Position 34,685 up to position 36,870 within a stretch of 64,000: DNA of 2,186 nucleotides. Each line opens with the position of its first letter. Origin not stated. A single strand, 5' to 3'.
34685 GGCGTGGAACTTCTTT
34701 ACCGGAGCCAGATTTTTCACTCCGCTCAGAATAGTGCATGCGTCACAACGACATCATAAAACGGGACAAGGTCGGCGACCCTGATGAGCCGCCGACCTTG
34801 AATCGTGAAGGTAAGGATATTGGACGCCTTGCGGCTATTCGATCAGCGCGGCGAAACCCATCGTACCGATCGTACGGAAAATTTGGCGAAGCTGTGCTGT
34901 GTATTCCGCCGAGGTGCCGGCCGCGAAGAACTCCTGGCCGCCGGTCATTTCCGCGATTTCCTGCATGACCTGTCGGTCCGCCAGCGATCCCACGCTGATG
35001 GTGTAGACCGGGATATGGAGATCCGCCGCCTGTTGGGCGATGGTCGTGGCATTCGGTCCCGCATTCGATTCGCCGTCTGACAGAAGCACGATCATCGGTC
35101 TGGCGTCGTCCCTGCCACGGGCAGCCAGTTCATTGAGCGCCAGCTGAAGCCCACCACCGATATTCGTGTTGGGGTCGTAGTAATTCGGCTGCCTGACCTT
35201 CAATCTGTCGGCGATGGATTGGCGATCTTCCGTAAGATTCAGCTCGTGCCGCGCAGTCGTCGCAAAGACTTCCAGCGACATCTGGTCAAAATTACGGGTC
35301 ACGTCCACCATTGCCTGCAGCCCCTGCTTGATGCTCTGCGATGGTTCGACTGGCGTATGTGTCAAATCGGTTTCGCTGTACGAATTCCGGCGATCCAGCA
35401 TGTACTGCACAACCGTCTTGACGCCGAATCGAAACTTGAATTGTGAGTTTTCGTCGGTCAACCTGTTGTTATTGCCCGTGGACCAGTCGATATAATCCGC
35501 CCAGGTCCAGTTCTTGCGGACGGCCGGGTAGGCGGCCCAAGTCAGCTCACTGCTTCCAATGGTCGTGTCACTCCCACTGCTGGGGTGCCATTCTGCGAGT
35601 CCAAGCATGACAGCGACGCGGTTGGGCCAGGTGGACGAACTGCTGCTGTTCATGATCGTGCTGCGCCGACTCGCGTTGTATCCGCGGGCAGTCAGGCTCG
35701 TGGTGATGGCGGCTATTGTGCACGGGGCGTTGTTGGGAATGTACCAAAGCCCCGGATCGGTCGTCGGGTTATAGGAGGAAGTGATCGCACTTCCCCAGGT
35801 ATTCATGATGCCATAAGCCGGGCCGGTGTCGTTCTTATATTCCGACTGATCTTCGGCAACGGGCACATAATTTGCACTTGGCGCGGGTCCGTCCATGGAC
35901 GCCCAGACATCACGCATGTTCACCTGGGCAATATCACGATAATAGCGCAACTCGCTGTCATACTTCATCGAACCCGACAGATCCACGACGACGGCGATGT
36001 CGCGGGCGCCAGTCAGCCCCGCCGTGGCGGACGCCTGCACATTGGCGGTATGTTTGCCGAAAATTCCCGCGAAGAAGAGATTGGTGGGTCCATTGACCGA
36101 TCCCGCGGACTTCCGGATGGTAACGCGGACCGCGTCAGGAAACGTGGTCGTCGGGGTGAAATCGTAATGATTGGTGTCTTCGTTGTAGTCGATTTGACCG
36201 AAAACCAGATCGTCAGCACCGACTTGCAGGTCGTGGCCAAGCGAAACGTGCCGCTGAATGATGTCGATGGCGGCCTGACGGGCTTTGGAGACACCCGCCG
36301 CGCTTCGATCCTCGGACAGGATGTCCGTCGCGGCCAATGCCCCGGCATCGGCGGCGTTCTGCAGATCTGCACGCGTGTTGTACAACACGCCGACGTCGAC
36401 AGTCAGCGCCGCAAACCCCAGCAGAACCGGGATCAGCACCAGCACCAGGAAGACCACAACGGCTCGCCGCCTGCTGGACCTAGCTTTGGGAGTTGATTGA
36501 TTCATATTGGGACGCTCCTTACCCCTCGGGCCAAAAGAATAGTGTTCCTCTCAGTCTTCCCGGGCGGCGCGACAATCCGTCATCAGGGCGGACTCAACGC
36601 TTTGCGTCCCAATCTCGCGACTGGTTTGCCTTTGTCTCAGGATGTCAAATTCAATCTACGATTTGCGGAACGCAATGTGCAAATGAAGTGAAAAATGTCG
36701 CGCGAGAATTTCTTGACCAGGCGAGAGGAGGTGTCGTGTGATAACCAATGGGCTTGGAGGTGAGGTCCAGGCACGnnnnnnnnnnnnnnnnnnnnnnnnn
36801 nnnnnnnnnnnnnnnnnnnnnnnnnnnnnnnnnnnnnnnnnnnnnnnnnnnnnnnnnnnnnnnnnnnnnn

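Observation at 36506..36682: Unannotated c-di-GMP-I riboswitch candidate with a 10-nt anti-RBS complement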

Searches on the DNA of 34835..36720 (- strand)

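Call 28: search_rna_families(sources=[L145, L146, L147, L149, L151, L152, L154, L156, L157, L159, L034, L035, L064, L065, L110, L080, L077], threshold=gathering)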
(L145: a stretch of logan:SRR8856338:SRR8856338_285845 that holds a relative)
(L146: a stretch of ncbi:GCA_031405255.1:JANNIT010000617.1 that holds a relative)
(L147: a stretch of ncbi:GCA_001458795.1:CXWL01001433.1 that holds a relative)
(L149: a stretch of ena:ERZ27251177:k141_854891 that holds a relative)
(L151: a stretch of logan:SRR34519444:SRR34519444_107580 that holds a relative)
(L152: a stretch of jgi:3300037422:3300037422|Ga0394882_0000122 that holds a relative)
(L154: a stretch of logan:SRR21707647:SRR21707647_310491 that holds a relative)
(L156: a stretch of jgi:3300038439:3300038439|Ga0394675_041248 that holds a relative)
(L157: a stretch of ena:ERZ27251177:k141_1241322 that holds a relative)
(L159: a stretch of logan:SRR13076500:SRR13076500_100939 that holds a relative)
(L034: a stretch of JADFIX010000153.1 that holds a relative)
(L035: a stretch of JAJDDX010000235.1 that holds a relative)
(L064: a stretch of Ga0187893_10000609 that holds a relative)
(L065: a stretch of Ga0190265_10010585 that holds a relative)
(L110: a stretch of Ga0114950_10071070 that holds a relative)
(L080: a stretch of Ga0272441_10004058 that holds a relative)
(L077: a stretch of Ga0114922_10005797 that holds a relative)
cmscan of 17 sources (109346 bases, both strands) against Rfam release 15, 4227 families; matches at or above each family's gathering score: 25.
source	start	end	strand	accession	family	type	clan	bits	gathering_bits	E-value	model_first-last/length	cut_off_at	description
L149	1688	1761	+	RF00005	tRNA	Gene; tRNA;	CL00001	73.7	29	5.1e-14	1-71/71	no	tRNA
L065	334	405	+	RF00005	tRNA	Gene; tRNA;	CL00001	72.1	29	1.4e-13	1-71/71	no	tRNA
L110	290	375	+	RF03167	c-di-GMP-I-GGC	Cis-reg; riboswitch;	CL00126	63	59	2.7e-12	1-80/80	no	c-di-GMP-I-GGC riboswitch aptamer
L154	2369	2450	+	RF03167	c-di-GMP-I-GGC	Cis-reg; riboswitch;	CL00126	61.1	59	9.9e-12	1-80/80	no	c-di-GMP-I-GGC riboswitch aptamer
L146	2370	2449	+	RF03167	c-di-GMP-I-GGC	Cis-reg; riboswitch;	CL00126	60.2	59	1.8e-11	1-80/80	no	c-di-GMP-I-GGC riboswitch aptamer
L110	681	764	+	RF03167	c-di-GMP-I-GGC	Cis-reg; riboswitch;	CL00126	59.9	59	2.2e-11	1-80/80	no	c-di-GMP-I-GGC riboswitch aptamer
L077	1644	1727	+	RF01051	c-di-GMP-I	Cis-reg; riboswitch;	CL00126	59.9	35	5.6e-09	1-87/87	no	c-di-GMP-I riboswitch aptamer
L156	646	724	+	RF01051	c-di-GMP-I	Cis-reg; riboswitch;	CL00126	59.1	35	8.9e-09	1-87/87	no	c-di-GMP-I riboswitch aptamer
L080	6372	6451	+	RF01051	c-di-GMP-I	Cis-reg; riboswitch;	CL00126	58.4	35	1.3e-08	1-87/87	no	c-di-GMP-I riboswitch aptamer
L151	2372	2452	+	RF01051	c-di-GMP-I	Cis-reg; riboswitch;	CL00126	58.2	35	1.5e-08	1-87/87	no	c-di-GMP-I riboswitch aptamer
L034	453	538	+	RF01051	c-di-GMP-I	Cis-reg; riboswitch;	CL00126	57.9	35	1.7e-08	1-87/87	no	c-di-GMP-I riboswitch aptamer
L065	3814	3897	+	RF01051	c-di-GMP-I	Cis-reg; riboswitch;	CL00126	57.8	35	1.8e-08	1-87/87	no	c-di-GMP-I riboswitch aptamer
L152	2362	2444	+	RF01051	c-di-GMP-I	Cis-reg; riboswitch;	CL00126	57.7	35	1.9e-08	1-87/87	no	c-di-GMP-I riboswitch aptamer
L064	3828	3909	+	RF01051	c-di-GMP-I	Cis-reg; riboswitch;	CL00126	57.3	35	2.5e-08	1-87/87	no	c-di-GMP-I riboswitch aptamer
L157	4453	4534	+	RF01051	c-di-GMP-I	Cis-reg; riboswitch;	CL00126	57.1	35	2.7e-08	1-87/87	no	c-di-GMP-I riboswitch aptamer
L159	2370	2450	+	RF01051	c-di-GMP-I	Cis-reg; riboswitch;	CL00126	57.1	35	2.7e-08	1-87/87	no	c-di-GMP-I riboswitch aptamer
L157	2358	2439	+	RF01051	c-di-GMP-I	Cis-reg; riboswitch;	CL00126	55.6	35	6.5e-08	1-87/87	no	c-di-GMP-I riboswitch aptamer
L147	2370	2449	+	RF01051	c-di-GMP-I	Cis-reg; riboswitch;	CL00126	55.5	35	6.6e-08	1-87/87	no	c-di-GMP-I riboswitch aptamer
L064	1834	1915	+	RF01051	c-di-GMP-I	Cis-reg; riboswitch;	CL00126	54.8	35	9.7e-08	1-87/87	no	c-di-GMP-I riboswitch aptamer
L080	1709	1789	+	RF01051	c-di-GMP-I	Cis-reg; riboswitch;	CL00126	54.8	35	1e-07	1-87/87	no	c-di-GMP-I riboswitch aptamer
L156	2369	2447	+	RF01051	c-di-GMP-I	Cis-reg; riboswitch;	CL00126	54.7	35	1e-07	1-87/87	no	c-di-GMP-I riboswitch aptamer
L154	773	851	+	RF01051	c-di-GMP-I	Cis-reg; riboswitch;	CL00126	53.6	35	1.9e-07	1-87/87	no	c-di-GMP-I riboswitch aptamer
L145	2370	2448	+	RF01051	c-di-GMP-I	Cis-reg; riboswitch;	CL00126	53.2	35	2.4e-07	1-87/87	no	c-di-GMP-I riboswitch aptamer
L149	2350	2437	+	RF01051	c-di-GMP-I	Cis-reg; riboswitch;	CL00126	52.7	35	3.2e-07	1-87/87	no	c-di-GMP-I riboswitch aptamer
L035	5545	5593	+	RF01051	c-di-GMP-I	Cis-reg; riboswitch;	CL00126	36.4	35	0.0031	1-49/87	3'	c-di-GMP-I riboswitch aptamer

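Call 30: search_rna_families(source=window, start=36480, end=36720, threshold=evalue, max_evalue=1, show_alignments=3)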
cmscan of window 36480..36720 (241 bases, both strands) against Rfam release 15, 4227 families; matches with E-value up to 1: 1.
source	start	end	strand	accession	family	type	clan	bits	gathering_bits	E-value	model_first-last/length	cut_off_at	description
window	36559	36639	-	RF03167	c-di-GMP-I-GGC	Cis-reg; riboswitch;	CL00126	55.9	59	6.5e-13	1-80/80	no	c-di-GMP-I-GGC riboswitch aptamer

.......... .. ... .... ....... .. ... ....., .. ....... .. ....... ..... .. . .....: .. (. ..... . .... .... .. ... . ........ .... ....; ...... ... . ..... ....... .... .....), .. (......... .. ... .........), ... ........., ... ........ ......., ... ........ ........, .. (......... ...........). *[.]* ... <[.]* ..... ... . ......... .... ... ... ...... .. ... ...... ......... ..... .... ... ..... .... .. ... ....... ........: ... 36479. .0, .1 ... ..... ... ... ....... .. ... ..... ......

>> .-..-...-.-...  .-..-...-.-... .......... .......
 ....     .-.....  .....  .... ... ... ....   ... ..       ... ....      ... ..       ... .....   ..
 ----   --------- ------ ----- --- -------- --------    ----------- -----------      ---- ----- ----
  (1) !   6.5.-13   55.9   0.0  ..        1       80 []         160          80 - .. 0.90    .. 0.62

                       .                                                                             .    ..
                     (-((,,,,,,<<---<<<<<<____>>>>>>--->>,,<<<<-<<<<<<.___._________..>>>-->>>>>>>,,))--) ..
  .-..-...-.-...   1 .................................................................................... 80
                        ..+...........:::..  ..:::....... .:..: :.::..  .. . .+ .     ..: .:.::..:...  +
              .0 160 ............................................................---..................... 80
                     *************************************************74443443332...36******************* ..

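Call 31: search_rna_families(source=L110, start=250, end=860, threshold=evalue, max_evalue=1, show_alignments=2)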
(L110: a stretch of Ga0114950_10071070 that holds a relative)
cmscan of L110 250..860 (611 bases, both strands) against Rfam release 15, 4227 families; matches with E-value up to 1: 3.
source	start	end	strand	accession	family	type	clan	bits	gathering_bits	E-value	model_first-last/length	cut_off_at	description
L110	290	375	+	RF03167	c-di-GMP-I-GGC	Cis-reg; riboswitch;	CL00126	63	59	1.5e-14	1-80/80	no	c-di-GMP-I-GGC riboswitch aptamer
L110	681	764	+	RF03167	c-di-GMP-I-GGC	Cis-reg; riboswitch;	CL00126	59.9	59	1.2e-13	1-80/80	no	c-di-GMP-I-GGC riboswitch aptamer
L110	514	616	-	RF00389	satBaMV_CRE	Cis-reg;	-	18.1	100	0.079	1-159/159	no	Bamboo mosaic virus satellite RNA cis-regulatory element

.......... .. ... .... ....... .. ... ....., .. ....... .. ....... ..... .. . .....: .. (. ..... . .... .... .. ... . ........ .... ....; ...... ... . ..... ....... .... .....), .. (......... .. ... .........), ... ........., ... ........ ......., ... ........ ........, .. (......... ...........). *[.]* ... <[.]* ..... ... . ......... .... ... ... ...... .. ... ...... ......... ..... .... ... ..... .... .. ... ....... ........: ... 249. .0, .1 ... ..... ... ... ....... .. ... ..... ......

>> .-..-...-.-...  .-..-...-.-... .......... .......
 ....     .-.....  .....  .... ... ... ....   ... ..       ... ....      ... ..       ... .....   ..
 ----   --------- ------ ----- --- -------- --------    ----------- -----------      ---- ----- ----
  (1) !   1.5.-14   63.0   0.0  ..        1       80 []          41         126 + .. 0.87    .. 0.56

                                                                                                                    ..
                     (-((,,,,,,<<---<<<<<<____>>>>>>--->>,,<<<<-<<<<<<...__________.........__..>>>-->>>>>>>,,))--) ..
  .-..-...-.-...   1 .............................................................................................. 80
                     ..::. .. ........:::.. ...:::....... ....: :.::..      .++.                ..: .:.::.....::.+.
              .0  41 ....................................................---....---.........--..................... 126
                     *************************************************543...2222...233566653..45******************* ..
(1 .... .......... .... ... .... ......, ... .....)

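Call 40: build_rna_model(alignment_id=A2, structure=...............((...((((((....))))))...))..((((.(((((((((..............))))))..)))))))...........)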
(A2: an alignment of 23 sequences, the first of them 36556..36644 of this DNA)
Model R1 built from alignment A2 (23 sequences, 97 columns); structure: as given.
model positions 89; base pairs 21; branch points 1; effective number of sequences 1.73; information 0.64 bits per position. Calibrated on 0.2 Mb of random sequence (short: E-values are rough).
structure used (alignment columns):
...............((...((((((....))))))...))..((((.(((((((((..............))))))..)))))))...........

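Call 42: search_with_rna_model(model_id=R1, sources=[window, L001, L002, L003, L004, L005, L006, L007, L008, L009, L010, L011, L012, L013, L014, L015, L016, L017, L018, L019, L020, L021, L022, L023, L024, L025, L026, L027, L028, L029, L030, L031, L032, L033, L034, L035, L036, L041, L050, L051, L052, L054, L055, L057, L058, L059, L061, L062, L063, L064, L065, L066, L067, L068, L069, L070, L071, L072, L073, L074, L075, L076, L077, L078, L079, L080, L081, L082, L083, L084, L085, L086, L087, L088, L089, L090, L091, L092, L093, L094, L095, L096, L097, L098, L099, L100, L101, L102, L103, L104, L105, L106, L107, L108, L109, L110, L111, L112, L113, L114], max_evalue=0.01)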
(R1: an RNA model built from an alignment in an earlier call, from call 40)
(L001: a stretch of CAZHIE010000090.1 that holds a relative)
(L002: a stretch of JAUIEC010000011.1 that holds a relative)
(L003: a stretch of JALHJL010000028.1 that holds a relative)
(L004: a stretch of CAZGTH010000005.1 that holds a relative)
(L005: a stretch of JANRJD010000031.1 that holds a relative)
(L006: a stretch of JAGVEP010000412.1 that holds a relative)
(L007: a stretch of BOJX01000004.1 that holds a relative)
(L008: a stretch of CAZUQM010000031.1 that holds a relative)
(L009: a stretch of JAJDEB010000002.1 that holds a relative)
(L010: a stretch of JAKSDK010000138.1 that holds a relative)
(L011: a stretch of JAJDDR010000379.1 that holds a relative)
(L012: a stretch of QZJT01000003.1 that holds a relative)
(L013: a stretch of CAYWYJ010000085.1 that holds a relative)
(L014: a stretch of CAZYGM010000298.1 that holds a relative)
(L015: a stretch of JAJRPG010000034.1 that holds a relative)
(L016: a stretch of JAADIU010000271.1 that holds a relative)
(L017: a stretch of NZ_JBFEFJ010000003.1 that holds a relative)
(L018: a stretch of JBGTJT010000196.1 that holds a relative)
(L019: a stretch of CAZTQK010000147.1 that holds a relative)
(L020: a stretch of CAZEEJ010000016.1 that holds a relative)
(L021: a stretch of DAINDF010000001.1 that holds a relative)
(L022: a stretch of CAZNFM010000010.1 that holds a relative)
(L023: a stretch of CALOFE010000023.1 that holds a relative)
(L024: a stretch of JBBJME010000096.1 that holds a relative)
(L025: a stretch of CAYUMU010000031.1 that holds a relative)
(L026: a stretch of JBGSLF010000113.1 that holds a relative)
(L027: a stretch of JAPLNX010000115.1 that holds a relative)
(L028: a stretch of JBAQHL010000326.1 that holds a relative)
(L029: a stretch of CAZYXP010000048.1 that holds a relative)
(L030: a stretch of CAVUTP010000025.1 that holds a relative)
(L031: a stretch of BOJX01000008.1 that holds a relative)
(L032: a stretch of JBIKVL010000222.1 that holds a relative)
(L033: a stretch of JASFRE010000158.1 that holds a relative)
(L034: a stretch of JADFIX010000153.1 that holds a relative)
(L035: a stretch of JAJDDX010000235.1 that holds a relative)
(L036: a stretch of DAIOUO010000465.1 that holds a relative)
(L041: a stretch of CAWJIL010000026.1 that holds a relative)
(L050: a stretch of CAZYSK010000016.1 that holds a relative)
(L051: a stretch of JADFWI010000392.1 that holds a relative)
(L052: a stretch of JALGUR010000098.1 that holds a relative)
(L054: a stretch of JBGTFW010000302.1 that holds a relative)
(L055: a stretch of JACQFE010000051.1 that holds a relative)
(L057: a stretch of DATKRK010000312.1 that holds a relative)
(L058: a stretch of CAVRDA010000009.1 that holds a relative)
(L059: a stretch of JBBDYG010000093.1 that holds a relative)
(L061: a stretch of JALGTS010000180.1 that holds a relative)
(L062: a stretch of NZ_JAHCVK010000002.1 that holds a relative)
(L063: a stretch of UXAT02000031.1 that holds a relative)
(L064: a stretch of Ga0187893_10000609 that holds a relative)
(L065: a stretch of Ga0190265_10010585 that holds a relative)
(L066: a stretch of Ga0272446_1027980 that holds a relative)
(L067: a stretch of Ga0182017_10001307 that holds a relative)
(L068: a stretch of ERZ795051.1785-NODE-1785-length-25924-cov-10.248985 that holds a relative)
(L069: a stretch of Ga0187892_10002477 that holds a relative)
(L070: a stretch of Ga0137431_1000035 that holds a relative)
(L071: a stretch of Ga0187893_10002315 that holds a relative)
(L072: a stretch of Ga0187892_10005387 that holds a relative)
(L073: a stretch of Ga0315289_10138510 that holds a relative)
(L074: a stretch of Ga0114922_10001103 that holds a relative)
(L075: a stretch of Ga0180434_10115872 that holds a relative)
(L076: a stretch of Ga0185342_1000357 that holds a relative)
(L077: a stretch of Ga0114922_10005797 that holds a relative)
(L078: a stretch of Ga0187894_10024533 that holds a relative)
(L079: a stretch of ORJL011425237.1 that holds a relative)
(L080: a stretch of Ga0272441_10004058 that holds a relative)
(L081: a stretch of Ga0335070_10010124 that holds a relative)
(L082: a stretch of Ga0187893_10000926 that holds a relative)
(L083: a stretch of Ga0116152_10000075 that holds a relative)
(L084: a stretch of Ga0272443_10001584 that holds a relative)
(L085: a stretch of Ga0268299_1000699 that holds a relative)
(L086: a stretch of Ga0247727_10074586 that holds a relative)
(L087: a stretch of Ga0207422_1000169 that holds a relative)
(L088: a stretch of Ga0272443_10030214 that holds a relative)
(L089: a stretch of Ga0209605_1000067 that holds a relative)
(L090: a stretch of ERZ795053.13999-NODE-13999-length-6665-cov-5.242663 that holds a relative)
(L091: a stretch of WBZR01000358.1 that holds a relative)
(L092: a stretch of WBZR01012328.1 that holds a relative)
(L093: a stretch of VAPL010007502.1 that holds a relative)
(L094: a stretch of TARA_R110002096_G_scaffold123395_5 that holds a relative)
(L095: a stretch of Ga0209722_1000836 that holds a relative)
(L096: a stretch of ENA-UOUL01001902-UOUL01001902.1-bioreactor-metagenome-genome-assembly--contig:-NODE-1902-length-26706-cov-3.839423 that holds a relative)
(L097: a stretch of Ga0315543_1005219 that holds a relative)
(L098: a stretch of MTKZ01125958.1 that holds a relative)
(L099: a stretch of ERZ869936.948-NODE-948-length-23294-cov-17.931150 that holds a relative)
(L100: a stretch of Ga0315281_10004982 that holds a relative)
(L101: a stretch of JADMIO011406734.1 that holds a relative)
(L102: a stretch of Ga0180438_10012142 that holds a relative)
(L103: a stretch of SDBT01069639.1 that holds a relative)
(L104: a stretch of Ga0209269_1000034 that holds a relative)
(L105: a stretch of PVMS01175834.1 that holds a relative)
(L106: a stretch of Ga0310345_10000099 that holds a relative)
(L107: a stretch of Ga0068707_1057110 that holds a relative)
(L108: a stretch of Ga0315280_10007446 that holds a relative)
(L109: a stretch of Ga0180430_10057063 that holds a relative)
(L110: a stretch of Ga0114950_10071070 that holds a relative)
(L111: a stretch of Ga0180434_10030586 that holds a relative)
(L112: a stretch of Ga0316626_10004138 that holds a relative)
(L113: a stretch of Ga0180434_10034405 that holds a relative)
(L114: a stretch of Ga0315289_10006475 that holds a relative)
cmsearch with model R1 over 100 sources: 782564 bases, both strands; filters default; matches with E-value up to 0.01: 20.
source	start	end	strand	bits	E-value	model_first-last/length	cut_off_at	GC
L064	3824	3913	+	94.3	1.7e-25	1-89/89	no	0.59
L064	1830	1919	+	94.1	1.9e-25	1-89/89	no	0.6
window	36556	36644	-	92.8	4.7e-25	1-89/89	no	0.61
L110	676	767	+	90.6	2.2e-24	1-89/89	no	0.6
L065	3810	3901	+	88.3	1e-23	1-89/89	no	0.6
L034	449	542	+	87.2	2.4e-23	1-89/89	no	0.55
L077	1640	1731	+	86.6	3.5e-23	1-89/89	no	0.54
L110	285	378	+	85.8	6.2e-23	1-89/89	no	0.55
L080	1705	1793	+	84.5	1.5e-22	1-89/89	no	0.61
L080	6368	6455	+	78.9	7.3e-21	1-89/89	no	0.66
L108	3660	3748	+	69.4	5.4e-18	1-89/89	no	0.61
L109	658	743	+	63.3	3.7e-16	1-89/89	no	0.56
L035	3814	3903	+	57.9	1.5e-14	1-89/89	no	0.69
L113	2387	2473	+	53.9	2.3e-13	1-89/89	no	0.68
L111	1856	1941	+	53.5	3.1e-13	1-89/89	no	0.66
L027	1398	1500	+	50.5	2.5e-12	1-89/89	no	0.58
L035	5541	5593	+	48.8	8.5e-12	1-53/89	3'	0.58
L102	3568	3654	+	46.2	4.9e-11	1-89/89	no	0.64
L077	3818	3908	+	32.1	9.1e-07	1-89/89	no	0.58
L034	1881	1986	+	31.2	1.6e-06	1-89/89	no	0.58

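Call 43: search_with_rna_model(model_id=R1, sources=[L115, L116, L117, L118, L119, L120, L121, L122, L123, L124, L125, L126, L127, L128, L129, L130, L131, L132, L133, L134, L135, L136, L137, L138, L139, L140, L141, L142, L143, L145, L146, L147, L149, L151, L152, L154, L156, L157, L159, L037, L038, L039, L040, L042, L043, L044, L045, L046, L047, L048, L049, L053, L056, L060], max_evalue=0.01)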
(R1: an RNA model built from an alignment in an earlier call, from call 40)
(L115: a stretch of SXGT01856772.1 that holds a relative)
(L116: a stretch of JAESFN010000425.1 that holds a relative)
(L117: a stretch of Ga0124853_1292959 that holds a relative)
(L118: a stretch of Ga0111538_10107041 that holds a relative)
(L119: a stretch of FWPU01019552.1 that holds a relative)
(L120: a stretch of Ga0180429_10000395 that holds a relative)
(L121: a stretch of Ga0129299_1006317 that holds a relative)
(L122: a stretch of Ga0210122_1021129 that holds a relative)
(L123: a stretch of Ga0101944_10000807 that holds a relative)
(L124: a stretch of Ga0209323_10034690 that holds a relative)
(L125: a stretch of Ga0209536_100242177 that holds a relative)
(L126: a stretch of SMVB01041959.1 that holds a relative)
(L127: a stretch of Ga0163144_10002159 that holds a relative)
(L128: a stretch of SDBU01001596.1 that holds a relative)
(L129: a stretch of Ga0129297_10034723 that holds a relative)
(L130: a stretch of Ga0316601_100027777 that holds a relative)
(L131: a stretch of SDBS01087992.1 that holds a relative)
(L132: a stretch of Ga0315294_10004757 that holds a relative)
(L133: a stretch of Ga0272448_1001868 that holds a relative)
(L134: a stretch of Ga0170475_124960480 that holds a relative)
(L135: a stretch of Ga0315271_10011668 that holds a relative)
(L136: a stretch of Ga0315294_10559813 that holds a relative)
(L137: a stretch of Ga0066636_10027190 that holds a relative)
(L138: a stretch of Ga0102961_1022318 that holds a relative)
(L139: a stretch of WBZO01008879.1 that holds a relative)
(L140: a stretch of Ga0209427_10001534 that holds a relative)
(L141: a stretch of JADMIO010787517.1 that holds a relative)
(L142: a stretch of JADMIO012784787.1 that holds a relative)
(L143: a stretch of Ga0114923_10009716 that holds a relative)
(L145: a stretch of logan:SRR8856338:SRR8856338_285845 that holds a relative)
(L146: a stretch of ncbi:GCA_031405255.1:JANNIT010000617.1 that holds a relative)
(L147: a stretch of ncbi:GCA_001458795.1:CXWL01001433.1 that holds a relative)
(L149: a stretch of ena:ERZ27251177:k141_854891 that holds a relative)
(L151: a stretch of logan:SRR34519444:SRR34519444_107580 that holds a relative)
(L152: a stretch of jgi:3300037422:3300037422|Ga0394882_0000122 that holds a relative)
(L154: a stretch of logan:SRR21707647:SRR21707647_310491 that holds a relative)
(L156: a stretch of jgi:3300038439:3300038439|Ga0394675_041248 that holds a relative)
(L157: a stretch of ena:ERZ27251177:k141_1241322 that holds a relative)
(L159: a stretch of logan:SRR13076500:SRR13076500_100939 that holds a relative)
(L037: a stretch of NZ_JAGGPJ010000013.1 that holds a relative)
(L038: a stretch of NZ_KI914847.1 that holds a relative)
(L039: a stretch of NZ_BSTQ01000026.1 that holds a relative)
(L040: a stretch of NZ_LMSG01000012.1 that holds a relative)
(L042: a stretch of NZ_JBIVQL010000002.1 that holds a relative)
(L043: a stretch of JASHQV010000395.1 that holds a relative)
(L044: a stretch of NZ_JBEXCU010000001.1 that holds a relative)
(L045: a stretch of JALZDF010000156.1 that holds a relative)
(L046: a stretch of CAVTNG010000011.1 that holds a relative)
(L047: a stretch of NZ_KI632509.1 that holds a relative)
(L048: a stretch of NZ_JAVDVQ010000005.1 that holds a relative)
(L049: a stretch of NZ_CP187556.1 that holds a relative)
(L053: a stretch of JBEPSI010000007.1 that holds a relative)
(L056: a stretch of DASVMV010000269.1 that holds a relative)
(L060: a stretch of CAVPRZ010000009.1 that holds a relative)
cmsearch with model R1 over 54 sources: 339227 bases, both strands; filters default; matches with E-value up to 0.01: 17.
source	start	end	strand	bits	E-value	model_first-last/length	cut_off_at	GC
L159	2366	2454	+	96.4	1.7e-26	1-89/89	no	0.6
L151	2368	2456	+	95.9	2.4e-26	1-89/89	no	0.55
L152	2358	2448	+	94.4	6.7e-26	1-89/89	no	0.59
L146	2365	2452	+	93.7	1.1e-25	1-89/89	no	0.58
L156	642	728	+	93.3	1.5e-25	1-89/89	no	0.6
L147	2366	2453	+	93.1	1.6e-25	1-89/89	no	0.57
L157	2354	2443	+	93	1.8e-25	1-89/89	no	0.58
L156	2365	2451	+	92.7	2.2e-25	1-89/89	no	0.54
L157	4449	4538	+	92.5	2.5e-25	1-89/89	no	0.56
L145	2366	2452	+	91.9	3.9e-25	1-89/89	no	0.6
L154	769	855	+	90.6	9.5e-25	1-89/89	no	0.63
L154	2364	2453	+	90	1.4e-24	1-89/89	no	0.53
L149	2346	2441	+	86.1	2.2e-23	1-89/89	no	0.58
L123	3721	3808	+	66.4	1.8e-17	1-89/89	no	0.64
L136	190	275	+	65.3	3.8e-17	1-89/89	no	0.66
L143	1984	2071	+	61.4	5.9e-16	1-89/89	no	0.62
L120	3733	3818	+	60.7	9.4e-16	1-89/89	no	0.62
